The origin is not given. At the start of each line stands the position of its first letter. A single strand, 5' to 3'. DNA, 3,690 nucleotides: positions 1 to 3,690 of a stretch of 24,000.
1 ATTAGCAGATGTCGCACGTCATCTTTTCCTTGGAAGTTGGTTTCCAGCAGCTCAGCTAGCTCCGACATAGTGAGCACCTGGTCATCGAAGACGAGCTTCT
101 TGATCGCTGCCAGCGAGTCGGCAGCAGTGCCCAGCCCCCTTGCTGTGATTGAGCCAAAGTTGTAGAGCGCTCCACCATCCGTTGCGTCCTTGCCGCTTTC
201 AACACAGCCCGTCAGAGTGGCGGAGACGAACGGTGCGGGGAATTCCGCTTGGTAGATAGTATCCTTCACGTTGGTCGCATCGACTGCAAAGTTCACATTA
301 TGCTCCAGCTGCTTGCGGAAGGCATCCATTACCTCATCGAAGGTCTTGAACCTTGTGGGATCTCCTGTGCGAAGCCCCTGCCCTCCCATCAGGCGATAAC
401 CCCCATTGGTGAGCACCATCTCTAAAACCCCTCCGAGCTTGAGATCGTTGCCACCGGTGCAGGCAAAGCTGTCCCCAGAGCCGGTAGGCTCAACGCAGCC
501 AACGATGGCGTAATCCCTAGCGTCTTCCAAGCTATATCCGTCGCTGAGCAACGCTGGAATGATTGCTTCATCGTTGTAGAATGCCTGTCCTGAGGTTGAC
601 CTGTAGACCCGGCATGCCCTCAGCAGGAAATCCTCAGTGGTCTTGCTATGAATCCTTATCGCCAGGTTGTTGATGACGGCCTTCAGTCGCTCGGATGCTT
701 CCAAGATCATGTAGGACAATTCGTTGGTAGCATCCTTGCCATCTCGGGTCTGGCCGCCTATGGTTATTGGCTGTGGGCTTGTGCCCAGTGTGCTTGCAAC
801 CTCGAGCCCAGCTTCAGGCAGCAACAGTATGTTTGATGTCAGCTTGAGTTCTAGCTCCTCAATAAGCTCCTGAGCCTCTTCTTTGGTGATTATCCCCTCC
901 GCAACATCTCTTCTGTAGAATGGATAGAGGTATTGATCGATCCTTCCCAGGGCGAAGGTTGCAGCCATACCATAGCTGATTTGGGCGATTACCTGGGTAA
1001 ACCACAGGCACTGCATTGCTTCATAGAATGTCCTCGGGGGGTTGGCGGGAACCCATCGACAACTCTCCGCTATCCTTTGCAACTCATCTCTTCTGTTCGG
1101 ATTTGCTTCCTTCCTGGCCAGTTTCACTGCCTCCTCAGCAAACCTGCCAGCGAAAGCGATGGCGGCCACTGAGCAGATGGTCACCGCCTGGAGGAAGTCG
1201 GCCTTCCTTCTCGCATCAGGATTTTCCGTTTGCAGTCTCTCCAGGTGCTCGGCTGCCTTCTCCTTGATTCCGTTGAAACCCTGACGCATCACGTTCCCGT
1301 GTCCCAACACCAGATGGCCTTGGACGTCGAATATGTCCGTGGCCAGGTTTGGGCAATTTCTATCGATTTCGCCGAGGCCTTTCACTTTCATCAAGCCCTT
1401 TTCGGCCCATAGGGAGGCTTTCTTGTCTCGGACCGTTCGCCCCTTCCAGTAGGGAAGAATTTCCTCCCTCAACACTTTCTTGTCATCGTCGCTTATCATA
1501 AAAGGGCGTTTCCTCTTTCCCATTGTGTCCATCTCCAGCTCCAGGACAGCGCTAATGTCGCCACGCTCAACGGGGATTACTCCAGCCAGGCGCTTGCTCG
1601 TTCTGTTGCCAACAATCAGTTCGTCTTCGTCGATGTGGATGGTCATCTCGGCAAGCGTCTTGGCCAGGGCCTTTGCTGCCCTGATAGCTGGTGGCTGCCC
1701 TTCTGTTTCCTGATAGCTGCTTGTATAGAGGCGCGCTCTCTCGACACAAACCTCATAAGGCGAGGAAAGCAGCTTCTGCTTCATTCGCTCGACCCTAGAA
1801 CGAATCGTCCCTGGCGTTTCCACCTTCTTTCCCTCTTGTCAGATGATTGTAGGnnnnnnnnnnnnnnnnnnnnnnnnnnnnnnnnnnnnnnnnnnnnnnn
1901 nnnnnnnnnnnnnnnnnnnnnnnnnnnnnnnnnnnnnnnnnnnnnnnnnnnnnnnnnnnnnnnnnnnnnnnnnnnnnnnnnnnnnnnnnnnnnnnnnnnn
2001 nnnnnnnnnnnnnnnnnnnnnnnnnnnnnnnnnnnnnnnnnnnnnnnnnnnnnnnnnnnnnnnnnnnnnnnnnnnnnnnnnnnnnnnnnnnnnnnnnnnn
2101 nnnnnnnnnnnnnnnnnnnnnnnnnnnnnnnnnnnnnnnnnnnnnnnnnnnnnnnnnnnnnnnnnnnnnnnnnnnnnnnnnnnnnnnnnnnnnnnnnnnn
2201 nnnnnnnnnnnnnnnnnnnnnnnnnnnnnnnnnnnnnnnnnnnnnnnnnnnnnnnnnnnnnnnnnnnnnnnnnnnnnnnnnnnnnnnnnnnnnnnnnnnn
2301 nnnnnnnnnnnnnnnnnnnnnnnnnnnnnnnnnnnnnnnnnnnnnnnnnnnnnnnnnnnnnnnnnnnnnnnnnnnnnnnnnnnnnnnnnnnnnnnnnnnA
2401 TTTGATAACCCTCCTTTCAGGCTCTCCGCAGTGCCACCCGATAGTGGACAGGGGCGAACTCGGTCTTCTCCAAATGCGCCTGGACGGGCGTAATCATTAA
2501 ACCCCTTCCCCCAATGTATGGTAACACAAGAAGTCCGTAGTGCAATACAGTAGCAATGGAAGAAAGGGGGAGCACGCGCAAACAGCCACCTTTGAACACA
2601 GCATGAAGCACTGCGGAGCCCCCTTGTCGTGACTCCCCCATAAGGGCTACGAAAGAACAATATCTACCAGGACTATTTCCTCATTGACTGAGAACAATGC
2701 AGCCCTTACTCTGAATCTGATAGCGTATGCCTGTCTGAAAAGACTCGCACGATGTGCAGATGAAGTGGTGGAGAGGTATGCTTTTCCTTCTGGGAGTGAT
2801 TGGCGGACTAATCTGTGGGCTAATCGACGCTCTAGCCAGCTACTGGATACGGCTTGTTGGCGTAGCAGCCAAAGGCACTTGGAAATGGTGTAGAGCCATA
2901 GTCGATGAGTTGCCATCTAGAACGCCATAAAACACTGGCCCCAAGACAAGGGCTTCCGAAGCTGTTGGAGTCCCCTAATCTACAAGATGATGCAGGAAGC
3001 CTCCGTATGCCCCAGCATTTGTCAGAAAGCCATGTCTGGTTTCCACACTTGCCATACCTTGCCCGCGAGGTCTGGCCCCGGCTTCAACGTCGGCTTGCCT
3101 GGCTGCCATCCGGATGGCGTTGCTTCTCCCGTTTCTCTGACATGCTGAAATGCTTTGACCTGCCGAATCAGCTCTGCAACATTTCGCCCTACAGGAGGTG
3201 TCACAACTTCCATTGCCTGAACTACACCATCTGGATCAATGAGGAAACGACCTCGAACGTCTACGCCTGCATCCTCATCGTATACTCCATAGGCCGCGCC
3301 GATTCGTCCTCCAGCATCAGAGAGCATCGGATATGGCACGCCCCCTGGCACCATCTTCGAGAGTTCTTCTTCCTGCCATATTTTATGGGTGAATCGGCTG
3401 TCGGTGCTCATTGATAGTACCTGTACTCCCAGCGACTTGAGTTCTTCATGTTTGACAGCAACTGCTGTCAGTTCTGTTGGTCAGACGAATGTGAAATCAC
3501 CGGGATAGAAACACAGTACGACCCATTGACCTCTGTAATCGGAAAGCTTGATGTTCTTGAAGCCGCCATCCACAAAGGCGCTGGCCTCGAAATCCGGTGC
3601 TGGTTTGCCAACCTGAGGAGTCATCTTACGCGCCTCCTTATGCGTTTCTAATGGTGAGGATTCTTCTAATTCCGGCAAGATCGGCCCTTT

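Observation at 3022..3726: Peroxiredoxin whose catalytic Cys codon is an in-frame UGA with a SECIS-like hairpin: a likely selenoprotein mis-split by ORF calling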

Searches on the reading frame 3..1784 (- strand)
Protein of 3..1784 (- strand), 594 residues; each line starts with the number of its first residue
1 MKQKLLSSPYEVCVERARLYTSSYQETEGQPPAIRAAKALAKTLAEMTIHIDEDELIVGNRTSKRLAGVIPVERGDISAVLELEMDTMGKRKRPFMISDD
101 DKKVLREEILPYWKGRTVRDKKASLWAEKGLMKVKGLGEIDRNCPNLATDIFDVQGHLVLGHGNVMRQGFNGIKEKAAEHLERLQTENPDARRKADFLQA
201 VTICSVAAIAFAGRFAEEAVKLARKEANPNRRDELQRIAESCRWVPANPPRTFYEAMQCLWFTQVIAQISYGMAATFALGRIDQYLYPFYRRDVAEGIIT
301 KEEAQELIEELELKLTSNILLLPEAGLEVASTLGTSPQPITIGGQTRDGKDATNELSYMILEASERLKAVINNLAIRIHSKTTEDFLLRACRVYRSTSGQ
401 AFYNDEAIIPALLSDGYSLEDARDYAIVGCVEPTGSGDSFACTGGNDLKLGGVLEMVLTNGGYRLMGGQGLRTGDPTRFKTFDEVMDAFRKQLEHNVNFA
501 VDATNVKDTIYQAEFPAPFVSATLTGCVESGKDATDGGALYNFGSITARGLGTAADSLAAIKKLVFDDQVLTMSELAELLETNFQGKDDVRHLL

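Call 54: find_homologous_proteins(query=window:3-1784:-, max_evalue=1e-50)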
Query seq(594 aa) (594 aa): 2997 proteins with E <= 1e-50 among 8000 candidates; the best 120 are listed.
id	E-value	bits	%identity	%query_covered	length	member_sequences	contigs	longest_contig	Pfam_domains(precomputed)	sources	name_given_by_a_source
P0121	0.0e+0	1241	92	100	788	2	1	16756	PF02901.21,PF01228.27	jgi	-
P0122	0.0e+0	1209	89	100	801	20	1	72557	PF02901.21,PF01228.27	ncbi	-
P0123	0.0e+0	1195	88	100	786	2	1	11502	PF02901.21,PF01228.27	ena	-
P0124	0.0e+0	1189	88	100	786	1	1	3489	PF02901.21,PF01228.27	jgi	-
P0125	0.0e+0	1186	87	100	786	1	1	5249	PF02901.21,PF01228.27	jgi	-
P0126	0.0e+0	1184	87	100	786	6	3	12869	PF02901.21,PF01228.27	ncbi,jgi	-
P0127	0.0e+0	1183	87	100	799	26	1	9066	PF02901.21,PF01228.27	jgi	-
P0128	0.0e+0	1183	88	100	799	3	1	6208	PF02901.21,PF01228.27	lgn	-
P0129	0.0e+0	1183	88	100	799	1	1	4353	PF02901.21,PF01228.27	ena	-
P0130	0.0e+0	1167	87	100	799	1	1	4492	PF02901.21,PF01228.27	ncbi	-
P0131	0.0e+0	1166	86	100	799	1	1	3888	PF02901.21,PF01228.27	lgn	-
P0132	0.0e+0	1165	86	100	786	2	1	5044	PF02901.21,PF01228.27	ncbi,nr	ncbi:MAG: formate C-acetyltransferase/glycerol dehydratase family glycyl radical enzyme [Dehalococco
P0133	0.0e+0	1089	80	100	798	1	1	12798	PF02901.21,PF01228.27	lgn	-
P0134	0.0e+0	1085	80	100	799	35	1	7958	PF02901.21,PF01228.27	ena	-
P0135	0.0e+0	1069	77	100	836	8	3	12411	PF02901.21,PF01228.27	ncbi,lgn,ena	-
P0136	0.0e+0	1055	79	98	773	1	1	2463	PF02901.21,PF01228.27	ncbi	ncbi:MAG: formate C-acetyltransferase/glycerol dehydratase family glycyl radical enzyme, partial [De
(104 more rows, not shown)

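Call 55: find_encoding_contigs(protein=P0122, flank=10000, max_places=2)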
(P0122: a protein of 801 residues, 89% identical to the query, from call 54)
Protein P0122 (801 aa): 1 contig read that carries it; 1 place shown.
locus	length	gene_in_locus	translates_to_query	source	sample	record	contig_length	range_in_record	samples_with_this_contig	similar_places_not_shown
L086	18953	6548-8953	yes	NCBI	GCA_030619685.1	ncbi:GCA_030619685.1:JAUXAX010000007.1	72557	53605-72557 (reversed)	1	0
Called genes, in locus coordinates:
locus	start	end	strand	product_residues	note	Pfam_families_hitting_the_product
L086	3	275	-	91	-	?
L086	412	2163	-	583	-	PF07973:tRNA_SAD, PF00587:tRNA-synt_2b, PF03129:HGTP_anticodon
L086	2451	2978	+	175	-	PF02577:BFN_dom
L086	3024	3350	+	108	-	-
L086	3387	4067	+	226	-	PF01121:CoaE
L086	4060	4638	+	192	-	PF00293:NUDIX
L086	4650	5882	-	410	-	PF00994:MoCF_biosynth, PF18146:CinA_KH, PF02464:CinA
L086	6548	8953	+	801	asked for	PF02901:PFL-like, PF01228:Gly_radical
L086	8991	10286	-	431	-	PF01964:ThiC_Rad_SAM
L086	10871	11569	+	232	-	PF02965:Met_synt_B12 (faint)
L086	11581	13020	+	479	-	PF06253:MTTB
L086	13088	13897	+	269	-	PF00809:Pterin_bind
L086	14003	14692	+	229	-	PF02607:B12-binding_2, PF02310:B12-binding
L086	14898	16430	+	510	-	PF06253:MTTB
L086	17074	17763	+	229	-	PF02607:B12-binding_2, PF02310:B12-binding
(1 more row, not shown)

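Call 64: list_cluster_members(proteins=[P0132, P0122, P0136, P0126])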
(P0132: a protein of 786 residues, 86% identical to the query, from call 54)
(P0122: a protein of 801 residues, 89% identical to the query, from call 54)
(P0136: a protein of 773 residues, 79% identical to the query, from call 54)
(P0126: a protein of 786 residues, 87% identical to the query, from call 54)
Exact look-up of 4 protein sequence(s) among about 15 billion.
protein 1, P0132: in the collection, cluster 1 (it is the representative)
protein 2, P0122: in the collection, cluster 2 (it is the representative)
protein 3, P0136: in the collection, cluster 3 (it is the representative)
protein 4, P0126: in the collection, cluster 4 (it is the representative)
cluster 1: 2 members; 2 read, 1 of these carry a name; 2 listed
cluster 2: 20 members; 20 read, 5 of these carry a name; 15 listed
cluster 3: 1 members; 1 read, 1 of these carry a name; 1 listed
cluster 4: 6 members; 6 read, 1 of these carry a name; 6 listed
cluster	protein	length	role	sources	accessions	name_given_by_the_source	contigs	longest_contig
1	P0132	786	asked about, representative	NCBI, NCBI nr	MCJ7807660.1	MAG: formate C-acetyltransferase/glycerol dehydratase family glycyl radical enzyme ... | formate C-acetyltransferase/glycerol dehydratase family glycyl radical enzyme ...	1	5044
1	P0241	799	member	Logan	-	-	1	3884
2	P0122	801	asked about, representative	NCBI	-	-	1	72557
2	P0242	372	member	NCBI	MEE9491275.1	MAG: pyruvate formate lyase family protein, partial [Dehalococcoidia bacterium]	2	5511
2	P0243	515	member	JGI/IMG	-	pyruvate formate-lyase/glycerol dehydratase family glycyl radical enzyme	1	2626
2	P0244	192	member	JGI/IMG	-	pyruvate-formate lyase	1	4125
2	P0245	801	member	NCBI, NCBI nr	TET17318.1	MAG: formate C-acetyltransferase/glycerol dehydratase family glycyl radical enzyme ...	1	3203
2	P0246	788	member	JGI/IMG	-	formate C-acetyltransferase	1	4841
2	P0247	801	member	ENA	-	-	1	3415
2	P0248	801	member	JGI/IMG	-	-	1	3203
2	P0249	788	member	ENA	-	-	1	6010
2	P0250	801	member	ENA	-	-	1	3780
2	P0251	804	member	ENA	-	-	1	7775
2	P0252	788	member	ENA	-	-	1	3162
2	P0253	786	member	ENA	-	-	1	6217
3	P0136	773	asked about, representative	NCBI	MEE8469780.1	MAG: formate C-acetyltransferase/glycerol dehydratase family glycyl radical enzyme, ...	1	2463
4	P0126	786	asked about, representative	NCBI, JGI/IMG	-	-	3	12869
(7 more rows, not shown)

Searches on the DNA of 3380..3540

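Call 68: search_rna_families(source=window, start=3380, end=3540, threshold=evalue, max_evalue=10)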
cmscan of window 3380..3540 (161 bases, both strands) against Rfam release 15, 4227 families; matches with E-value up to 10: 4.
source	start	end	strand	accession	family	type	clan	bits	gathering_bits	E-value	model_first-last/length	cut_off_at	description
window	3437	3484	+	RF00257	mir-194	Gene; miRNA;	-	21.8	52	0.0051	1-82/82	no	mir-194 microRNA precursor family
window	3480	3512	+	RF01369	CRISPR-DR56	Gene; CRISPR;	-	16.1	35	0.98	1-37/37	no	CRISPR RNA direct repeat element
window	3451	3494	-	RF01425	snoR121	Gene; snRNA; snoRNA; CD-box;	-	12.4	50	9.4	41-85/88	no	small nucleolar RNA snoR121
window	3444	3453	+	RF00180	REN-SRE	Cis-reg;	-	8.9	41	9.7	1-37/37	no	Renin stability regulatory element (REN-SRE)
